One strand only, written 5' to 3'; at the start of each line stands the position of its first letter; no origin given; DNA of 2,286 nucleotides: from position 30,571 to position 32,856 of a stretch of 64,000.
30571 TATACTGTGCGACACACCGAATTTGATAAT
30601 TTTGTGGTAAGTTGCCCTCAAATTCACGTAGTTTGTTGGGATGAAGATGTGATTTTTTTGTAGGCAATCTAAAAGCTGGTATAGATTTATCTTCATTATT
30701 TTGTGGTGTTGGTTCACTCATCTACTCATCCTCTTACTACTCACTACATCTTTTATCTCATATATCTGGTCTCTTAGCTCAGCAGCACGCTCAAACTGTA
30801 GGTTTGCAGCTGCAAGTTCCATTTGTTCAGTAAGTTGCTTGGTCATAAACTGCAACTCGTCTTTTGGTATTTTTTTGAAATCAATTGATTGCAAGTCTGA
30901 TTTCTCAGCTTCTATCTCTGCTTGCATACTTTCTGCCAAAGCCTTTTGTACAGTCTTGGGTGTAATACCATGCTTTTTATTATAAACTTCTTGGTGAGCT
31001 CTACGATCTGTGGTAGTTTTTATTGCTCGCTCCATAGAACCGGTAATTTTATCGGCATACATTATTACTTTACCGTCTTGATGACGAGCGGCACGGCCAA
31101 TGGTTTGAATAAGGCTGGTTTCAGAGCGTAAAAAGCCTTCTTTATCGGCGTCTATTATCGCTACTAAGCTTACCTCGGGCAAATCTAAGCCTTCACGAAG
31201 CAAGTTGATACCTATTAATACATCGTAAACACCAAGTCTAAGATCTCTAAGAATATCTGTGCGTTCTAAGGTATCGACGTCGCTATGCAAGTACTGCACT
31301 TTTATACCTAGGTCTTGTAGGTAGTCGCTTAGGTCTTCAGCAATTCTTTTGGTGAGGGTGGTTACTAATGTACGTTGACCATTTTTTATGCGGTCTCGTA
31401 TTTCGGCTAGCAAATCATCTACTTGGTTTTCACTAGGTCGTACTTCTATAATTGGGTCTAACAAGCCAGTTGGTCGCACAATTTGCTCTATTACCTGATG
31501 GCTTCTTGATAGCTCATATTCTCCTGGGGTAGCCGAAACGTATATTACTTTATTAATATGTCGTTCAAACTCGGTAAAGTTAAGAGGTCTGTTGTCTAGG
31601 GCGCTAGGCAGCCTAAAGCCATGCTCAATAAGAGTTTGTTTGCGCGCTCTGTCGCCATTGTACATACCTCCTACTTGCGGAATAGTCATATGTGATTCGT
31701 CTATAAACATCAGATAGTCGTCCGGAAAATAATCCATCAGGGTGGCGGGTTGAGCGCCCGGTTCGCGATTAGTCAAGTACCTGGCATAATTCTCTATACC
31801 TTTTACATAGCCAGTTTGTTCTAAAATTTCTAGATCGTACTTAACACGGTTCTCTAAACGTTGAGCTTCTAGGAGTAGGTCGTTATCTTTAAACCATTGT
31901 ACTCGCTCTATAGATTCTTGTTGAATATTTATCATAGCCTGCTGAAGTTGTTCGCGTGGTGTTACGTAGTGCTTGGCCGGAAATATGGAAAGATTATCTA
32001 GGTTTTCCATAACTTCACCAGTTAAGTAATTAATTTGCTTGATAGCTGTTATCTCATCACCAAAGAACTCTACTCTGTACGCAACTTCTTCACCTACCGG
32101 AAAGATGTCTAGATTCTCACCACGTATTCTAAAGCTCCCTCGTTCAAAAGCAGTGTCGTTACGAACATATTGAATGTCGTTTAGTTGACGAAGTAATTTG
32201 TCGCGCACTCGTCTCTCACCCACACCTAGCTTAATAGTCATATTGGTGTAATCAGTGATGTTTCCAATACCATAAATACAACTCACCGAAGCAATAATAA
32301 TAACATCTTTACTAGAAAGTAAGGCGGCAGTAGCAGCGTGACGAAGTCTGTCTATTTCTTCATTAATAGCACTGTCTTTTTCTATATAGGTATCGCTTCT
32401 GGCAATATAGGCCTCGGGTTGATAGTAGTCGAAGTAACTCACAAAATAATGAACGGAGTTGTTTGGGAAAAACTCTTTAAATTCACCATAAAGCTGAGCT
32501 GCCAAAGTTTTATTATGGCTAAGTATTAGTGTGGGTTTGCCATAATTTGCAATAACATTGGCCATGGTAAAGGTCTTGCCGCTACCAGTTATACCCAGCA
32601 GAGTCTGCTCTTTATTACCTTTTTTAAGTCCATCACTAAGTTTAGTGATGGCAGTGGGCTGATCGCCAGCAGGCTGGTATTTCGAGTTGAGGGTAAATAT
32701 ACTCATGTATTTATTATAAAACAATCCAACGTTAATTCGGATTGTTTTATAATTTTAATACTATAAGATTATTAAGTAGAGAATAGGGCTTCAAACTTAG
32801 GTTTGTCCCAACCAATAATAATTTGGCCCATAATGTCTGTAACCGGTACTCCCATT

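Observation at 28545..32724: uvrB is translationally coupled to two uncharacterised proteins (267 aa and 458 aa) inside the UvrABC neighbourhood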

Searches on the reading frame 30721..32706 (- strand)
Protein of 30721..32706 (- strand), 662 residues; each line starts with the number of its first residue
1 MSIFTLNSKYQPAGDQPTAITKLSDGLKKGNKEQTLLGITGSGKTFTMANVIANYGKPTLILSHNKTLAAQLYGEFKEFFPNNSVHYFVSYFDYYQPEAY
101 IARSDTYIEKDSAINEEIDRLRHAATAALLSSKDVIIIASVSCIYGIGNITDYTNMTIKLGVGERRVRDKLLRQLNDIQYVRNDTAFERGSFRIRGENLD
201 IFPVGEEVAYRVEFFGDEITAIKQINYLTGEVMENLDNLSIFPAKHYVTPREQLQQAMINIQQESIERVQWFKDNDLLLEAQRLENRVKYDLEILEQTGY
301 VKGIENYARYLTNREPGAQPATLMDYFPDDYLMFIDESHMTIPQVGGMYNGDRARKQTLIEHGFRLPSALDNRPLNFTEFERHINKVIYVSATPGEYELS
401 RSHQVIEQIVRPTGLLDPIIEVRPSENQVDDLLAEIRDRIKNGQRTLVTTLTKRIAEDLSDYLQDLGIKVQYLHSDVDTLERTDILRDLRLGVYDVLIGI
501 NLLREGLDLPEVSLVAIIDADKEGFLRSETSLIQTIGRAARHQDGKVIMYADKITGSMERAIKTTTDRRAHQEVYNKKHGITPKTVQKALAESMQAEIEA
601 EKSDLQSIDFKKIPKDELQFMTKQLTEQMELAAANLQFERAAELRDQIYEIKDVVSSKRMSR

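Call 59: find_related_loci(query=window:30721-32706:-, collection=metagenome_contigs, flank=5000)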
Query window:30721-32706:- (662 aa) in metagenome_contigs; peptide patterns used: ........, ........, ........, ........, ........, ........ (x = any residue, [..] = any of these).
600 stretches matched a pattern (row limit reached: there are more); 589 encode a relative of the query (tblastn E <= 1e-3); the best 80 are kept; 80 distinct loci.
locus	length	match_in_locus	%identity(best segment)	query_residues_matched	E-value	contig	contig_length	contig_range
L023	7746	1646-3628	79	1-661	0e+0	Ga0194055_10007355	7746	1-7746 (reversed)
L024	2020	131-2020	82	1-630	0e+0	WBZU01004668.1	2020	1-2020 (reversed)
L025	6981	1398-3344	70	1-652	0e+0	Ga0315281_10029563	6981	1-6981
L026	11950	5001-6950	70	1-651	0e+0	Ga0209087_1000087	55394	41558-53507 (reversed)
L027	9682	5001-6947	69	1-652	0e+0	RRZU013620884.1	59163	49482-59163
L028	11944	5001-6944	69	4-652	0e+0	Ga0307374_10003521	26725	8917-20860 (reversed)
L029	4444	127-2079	68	1-652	0e+0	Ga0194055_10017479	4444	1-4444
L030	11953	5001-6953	67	1-652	0e+0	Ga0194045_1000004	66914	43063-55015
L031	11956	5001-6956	67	1-653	0e+0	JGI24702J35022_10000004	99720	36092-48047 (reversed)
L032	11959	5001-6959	60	1-653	0e+0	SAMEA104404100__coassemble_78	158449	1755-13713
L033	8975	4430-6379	62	6-653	0e+0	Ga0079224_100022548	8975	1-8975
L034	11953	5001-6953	60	4-652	0e+0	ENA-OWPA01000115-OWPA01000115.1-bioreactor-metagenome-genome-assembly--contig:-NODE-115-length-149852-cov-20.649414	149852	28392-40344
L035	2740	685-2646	60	1-652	0e+0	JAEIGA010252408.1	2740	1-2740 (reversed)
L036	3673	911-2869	60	1-652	0e+0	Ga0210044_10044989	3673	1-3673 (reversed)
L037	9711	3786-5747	61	1-652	0e+0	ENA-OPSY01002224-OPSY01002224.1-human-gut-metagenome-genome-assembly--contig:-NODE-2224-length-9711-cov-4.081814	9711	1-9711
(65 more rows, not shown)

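Call 69: search_protein_families(library=pfam, proteins=[L023:3631-4728:+, L025:3353-4240:+], max_evalue=5)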
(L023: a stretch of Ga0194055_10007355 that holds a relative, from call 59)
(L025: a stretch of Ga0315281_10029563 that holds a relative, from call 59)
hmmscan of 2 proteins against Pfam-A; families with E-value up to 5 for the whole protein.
L023:3631-4728:+ (366 aa): 0 families

L025:3353-4240:+ (296 aa): 0 families

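Call 89: search_solved_structures(query=L023:3631-4728:+, max_evalue=10)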
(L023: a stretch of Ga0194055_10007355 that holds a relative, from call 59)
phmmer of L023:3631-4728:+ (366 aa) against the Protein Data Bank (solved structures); distinct sequences matched with E-value up to 10: 2.
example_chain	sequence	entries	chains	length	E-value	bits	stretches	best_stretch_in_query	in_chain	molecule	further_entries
3jyu_A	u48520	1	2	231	0.63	12.7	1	212-278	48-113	Ubiquitin carboxyl-terminal hydrolase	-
5ctr_C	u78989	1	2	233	0.65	12.6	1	212-278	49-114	Ubiquitin carboxyl-terminal hydrolase 4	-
